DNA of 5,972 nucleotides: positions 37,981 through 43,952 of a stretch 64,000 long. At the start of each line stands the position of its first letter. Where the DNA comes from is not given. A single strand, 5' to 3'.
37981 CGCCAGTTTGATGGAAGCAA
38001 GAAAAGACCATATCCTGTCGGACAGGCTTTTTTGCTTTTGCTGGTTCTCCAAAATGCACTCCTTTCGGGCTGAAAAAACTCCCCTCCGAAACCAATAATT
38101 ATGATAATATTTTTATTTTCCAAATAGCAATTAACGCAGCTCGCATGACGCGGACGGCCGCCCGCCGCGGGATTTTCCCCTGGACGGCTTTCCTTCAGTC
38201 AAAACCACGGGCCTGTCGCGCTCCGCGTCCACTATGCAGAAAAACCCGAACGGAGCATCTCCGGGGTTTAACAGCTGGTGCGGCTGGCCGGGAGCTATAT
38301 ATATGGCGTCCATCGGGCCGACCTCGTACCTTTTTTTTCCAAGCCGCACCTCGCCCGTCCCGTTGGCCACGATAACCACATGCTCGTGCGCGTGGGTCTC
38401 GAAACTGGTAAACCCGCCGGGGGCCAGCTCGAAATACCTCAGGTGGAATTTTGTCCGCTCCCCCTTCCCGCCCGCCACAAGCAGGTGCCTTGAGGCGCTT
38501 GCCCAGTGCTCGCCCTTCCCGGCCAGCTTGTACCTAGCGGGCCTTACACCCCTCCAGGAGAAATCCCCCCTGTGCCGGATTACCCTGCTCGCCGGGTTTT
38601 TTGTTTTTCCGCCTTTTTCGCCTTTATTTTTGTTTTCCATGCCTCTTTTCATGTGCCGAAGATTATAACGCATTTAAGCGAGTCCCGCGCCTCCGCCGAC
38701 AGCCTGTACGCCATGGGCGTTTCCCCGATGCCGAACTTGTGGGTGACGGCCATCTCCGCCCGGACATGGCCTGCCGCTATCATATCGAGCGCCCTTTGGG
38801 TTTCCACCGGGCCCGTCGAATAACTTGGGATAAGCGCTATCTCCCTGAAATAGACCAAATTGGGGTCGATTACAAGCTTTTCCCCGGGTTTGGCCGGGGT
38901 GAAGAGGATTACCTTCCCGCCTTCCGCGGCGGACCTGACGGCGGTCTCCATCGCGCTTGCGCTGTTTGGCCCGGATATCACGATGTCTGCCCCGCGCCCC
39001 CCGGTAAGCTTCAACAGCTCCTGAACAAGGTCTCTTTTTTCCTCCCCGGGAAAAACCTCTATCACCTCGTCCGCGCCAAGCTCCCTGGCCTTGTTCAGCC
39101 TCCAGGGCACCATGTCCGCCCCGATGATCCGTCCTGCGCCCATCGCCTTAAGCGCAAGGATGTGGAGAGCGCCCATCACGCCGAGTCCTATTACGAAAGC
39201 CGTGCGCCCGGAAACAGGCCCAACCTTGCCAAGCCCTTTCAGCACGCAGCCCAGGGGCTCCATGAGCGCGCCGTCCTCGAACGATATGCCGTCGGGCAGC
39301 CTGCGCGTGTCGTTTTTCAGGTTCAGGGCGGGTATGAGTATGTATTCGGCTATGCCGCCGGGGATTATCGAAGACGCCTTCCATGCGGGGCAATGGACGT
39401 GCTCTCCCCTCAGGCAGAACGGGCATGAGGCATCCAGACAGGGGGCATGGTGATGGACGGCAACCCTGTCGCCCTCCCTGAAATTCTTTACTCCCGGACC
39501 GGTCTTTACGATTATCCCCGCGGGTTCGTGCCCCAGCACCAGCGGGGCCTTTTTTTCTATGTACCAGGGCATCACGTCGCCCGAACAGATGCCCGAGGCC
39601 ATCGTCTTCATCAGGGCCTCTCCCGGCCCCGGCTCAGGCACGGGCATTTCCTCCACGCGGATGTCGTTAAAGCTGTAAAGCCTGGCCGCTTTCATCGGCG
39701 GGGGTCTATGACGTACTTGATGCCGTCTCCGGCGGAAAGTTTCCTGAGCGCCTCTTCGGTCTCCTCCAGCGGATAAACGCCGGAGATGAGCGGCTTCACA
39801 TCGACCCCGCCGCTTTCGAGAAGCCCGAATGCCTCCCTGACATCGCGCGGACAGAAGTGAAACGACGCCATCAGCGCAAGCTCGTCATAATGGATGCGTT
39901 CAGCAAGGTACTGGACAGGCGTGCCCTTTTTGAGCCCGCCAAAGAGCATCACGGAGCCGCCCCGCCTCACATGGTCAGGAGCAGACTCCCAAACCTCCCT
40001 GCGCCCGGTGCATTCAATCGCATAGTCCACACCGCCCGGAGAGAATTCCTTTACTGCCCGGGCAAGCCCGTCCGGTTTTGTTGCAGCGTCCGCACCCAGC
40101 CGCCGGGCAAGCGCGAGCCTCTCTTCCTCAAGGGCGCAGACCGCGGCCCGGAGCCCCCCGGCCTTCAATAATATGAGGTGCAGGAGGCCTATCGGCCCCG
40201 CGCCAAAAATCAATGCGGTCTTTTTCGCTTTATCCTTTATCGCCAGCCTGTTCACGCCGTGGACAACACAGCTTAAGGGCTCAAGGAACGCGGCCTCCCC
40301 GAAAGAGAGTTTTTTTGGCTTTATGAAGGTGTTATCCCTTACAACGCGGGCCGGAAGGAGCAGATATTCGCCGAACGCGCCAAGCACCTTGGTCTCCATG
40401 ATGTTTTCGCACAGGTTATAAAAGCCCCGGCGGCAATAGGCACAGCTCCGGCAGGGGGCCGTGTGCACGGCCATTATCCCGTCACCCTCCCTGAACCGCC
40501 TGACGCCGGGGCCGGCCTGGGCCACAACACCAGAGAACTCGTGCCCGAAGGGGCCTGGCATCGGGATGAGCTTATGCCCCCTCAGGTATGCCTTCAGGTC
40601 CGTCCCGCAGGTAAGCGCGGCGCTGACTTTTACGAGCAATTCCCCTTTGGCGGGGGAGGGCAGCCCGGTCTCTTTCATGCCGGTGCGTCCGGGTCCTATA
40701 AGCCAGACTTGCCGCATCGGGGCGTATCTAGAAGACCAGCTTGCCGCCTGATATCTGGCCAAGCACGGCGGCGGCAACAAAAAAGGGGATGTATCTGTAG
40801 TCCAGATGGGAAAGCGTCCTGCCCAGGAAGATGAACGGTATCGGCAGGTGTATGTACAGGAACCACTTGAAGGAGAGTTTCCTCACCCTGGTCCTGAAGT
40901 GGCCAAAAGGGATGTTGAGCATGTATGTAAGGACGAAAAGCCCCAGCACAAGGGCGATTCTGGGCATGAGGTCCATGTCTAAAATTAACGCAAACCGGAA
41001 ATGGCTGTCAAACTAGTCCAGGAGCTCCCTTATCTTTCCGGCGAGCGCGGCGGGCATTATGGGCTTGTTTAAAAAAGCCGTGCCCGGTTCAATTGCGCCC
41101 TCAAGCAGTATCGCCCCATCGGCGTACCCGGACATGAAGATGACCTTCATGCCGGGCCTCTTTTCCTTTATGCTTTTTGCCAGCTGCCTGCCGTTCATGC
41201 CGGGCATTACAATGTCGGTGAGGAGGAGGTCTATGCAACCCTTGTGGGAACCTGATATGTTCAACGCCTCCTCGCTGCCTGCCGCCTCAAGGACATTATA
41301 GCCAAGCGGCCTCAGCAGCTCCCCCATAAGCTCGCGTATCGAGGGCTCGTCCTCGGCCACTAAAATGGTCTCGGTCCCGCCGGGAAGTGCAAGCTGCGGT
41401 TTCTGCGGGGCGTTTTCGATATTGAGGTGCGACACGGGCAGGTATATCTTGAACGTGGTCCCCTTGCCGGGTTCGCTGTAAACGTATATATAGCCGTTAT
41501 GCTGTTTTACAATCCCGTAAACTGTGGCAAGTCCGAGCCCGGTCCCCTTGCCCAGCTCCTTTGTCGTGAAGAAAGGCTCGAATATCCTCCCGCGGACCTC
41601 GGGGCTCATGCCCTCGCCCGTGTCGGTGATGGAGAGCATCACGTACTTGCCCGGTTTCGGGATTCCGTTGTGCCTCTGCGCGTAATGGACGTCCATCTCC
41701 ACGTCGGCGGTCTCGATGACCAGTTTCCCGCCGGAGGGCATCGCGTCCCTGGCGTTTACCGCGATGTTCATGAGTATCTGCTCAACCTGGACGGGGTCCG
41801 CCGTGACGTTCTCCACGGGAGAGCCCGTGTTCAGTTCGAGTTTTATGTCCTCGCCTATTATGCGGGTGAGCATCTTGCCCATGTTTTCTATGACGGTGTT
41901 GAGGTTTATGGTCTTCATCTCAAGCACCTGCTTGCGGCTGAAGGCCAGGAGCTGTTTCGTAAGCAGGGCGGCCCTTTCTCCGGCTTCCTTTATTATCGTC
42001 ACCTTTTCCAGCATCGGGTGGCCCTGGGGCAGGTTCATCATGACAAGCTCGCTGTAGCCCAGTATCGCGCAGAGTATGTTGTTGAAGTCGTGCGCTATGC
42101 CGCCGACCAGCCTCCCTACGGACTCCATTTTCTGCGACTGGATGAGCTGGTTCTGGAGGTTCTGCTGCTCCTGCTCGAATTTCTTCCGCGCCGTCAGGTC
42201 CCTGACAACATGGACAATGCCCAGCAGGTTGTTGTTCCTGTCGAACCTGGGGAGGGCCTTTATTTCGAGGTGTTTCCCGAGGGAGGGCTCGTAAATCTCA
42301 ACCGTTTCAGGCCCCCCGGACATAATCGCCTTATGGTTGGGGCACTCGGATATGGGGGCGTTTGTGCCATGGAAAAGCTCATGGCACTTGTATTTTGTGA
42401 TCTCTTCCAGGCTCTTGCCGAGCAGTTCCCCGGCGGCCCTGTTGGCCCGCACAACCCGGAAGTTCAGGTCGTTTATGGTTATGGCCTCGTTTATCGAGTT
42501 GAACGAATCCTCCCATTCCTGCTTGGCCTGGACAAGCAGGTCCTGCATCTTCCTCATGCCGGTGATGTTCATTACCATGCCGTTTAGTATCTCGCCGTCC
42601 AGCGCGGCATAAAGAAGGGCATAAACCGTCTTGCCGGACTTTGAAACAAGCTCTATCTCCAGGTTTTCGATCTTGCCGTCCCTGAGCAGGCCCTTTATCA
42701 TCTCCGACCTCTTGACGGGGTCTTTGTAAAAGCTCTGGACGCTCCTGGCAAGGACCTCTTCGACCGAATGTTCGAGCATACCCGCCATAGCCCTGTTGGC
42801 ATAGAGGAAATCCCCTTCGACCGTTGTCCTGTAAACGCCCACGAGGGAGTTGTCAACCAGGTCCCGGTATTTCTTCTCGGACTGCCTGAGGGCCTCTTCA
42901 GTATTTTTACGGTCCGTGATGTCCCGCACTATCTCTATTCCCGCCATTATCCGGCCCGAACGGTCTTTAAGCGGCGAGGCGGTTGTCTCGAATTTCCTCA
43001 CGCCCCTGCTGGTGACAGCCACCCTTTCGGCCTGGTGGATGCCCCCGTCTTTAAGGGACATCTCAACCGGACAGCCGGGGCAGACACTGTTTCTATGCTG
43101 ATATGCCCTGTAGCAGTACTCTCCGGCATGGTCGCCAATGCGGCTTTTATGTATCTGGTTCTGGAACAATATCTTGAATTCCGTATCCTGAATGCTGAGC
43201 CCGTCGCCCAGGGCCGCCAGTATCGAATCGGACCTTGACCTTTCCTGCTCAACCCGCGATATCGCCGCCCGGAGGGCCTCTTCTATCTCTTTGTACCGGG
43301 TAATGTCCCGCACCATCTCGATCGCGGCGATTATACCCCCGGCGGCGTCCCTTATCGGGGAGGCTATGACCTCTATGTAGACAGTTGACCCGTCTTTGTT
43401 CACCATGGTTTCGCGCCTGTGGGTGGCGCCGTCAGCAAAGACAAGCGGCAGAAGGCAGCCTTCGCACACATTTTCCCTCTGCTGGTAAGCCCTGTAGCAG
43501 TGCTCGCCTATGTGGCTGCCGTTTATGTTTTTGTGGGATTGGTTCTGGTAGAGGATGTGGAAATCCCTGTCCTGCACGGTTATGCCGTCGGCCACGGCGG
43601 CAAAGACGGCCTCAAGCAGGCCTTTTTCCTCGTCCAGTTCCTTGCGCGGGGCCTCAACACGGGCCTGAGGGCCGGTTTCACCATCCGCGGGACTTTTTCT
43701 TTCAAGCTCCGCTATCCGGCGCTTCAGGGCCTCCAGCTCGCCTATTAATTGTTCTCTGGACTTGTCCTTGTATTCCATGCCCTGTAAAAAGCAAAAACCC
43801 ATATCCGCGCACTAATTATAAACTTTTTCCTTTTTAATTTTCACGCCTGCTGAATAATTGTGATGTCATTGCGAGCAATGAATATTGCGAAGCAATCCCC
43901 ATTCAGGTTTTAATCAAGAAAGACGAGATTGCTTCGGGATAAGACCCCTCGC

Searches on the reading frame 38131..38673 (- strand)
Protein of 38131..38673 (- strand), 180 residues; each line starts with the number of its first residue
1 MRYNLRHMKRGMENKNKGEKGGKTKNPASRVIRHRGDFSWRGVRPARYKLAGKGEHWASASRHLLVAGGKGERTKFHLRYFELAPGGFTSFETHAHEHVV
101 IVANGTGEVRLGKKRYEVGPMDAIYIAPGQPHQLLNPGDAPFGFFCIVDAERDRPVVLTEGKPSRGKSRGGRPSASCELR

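Call 55: search_protein_families(library=pfam, proteins=[window:38131-38673:-], max_evalue=0.001)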
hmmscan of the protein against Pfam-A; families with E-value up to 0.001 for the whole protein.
window:38131-38673:- (180 aa): 3 families
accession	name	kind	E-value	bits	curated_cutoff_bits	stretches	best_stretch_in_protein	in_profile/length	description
PF07883.17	Cupin_2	-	1.3e-14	54.1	27.2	1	80-148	2-70/70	Cupin domain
PF02311.25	AraC_binding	-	1.7e-07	31.5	21.1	1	90-147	17-74/135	AraC-like ligand binding domain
PF01050.24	MannoseP_isomer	-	1.3e-06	29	23.6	1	74-143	26-96/116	Mannose-6-phosphate isomerase C-terminal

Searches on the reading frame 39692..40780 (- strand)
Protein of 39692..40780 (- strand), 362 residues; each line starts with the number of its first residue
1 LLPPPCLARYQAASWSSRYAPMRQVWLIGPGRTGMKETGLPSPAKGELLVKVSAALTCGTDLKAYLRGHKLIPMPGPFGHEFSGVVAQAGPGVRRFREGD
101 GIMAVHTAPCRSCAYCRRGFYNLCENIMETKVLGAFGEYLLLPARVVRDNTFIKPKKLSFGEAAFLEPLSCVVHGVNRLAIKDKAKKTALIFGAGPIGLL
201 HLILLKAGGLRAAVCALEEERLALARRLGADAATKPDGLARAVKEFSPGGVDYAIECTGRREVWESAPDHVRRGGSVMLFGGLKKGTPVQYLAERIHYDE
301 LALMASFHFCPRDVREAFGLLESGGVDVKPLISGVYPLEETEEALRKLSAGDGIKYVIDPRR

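Call 90: search_protein_families(library=pfam, proteins=[window:39692-40780:-], max_evalue=0.0001)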
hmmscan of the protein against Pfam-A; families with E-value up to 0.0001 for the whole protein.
window:39692-40780:- (362 aa): 4 families
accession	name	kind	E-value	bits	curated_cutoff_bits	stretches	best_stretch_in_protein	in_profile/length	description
PF08240.17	ADH_N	-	1.8e-22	80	23.5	1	45-146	2-98/104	Alcohol dehydrogenase GroES-like domain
PF00107.32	ADH_zinc_N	-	5.3e-20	72.1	31.8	1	196-322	1-128/129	Zinc-binding dehydrogenase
PF16912.11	Glu_dehyd_C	-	1.4e-11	44.7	34.9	1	164-358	5-209/211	Glucose dehydrogenase C-terminus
PF13602.12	ADH_zinc_N_2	-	1.4e-07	32.9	27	1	228-351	1-126/134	Zinc-binding dehydrogenase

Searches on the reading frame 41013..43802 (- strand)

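Call 4: search_protein_families(library=pfam, proteins=[window:41013-43802:-], max_evalue=0.01)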
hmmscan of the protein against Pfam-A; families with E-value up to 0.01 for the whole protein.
window:41013-43802:- (929 aa): 10 families
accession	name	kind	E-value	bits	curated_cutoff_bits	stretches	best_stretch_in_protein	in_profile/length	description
PF08448.16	PAS_4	-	5e-33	114.1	23.1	3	68-169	2-107/110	PAS fold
PF13426.13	PAS_9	-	1.8e-32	112.1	27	3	439-538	2-103/103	PAS domain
PF02518.31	HATPase_c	-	2.1e-23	83.3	26.4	1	669-791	2-110/111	Histidine kinase-, DNA gyrase B-, and HSP90-like ATPase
PF00072.30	Response_reg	-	2e-20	73.4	30.2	1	813-924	1-110/111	Response regulator receiver domain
PF00989.32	PAS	-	1.4e-16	61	22.6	2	311-394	2-88/113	PAS fold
PF13188.13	PAS_8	-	1.7e-15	56.7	21.8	2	311-356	2-48/65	PAS domain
PF00512.31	HisKA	-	6.2e-08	33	26.9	1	563-625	3-64/66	His Kinase A (phospho-acceptor) domain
PF13596.12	PAS_10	-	0.0031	18.6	22.1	0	120-168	60-106/106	PAS domain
PF08447.18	PAS_3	-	0.0039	17.9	25.6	0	133-158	58-83/89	PAS fold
PF01614.24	IclR_C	-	0.0075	16.3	24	0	130-179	113-163/174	Bacterial transcriptional regulator IclR C-terminal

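Call 5: search_protein_families(library=ncbifam, proteins=[window:41013-43802:-], max_evalue=0.01)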
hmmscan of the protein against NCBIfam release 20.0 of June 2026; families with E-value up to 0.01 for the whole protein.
window:41013-43802:- (929 aa): 139 families (the best 25 are shown)
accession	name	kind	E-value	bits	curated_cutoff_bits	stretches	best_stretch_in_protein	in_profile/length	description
NF046020.1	HisKinCckABruc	equivalog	3.5e-127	425.5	1000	1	269-929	178-868/868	cell cycle histidine kinase CckA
NF010076.0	PRK13557.1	subfamily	3.8e-115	385.3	631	1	548-929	149-534/540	histidine kinase famiy protein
NF046026.1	HisKinCckACaul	equivalog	2.2e-105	353.3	1000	1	545-928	285-676/678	cell cycle histidine kinase CckA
NF010411.0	PRK13837.1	equivalog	5.7e-89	299.2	647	1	531-927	419-811/828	two-component system VirA-like sensor kinase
NF008468.0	PRK11360.1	equivalog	2.4e-75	254.1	646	3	418-792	258-610/616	two-component system sensor histidine kinase AtoS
NF052574.1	HisKinEspCMyxo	equivalog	1.7e-67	228.2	1200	2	442-928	298-783/785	serine histidine kinase EspC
NF052573.1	HisKinEspAMyxo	equivalog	2.6e-63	214.2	1400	2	407-894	237-716/755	serine histidine kinase EspA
NF046044.1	PnpS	equivalog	1.6e-46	159.1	400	3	416-789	43-390/390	two-component system histidine kinase PnpS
NF047466.1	hybrid_RR_LvrB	exception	7.7e-44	150.4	500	1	530-790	120-376/377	hybrid histidine kinase/response regulator LvrB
NF047497.1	HK_LIC_12097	equivalog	6.5e-42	143.6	500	2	421-790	4-366/367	LIC_12097 family sensor histidine kinase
NF007688.0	PRK10364.1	equivalog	1.5e-41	142.6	479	1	539-791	217-452/460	two-component system sensor histidine kinase ZraS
TIGR00229.1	sensory_box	domain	2.2e-36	124.8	22.9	4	60-177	4-126/126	PAS domain S-box protein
NF008302.0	PRK11091.1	equivalog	1.8e-35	122.3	838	1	451-883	178-596/779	aerobic respiration two-component sensor histidine kinase ArcB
NF047874.1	MASE3_PAS_HK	subfamily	9.2e-35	120.5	560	2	413-799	250-634/655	MASE3 domain-containing sensor histidine kinase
NF038348.1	T2SS_HK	subfamily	3.7e-31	108.2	450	2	662-790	461-573/574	histidine kinase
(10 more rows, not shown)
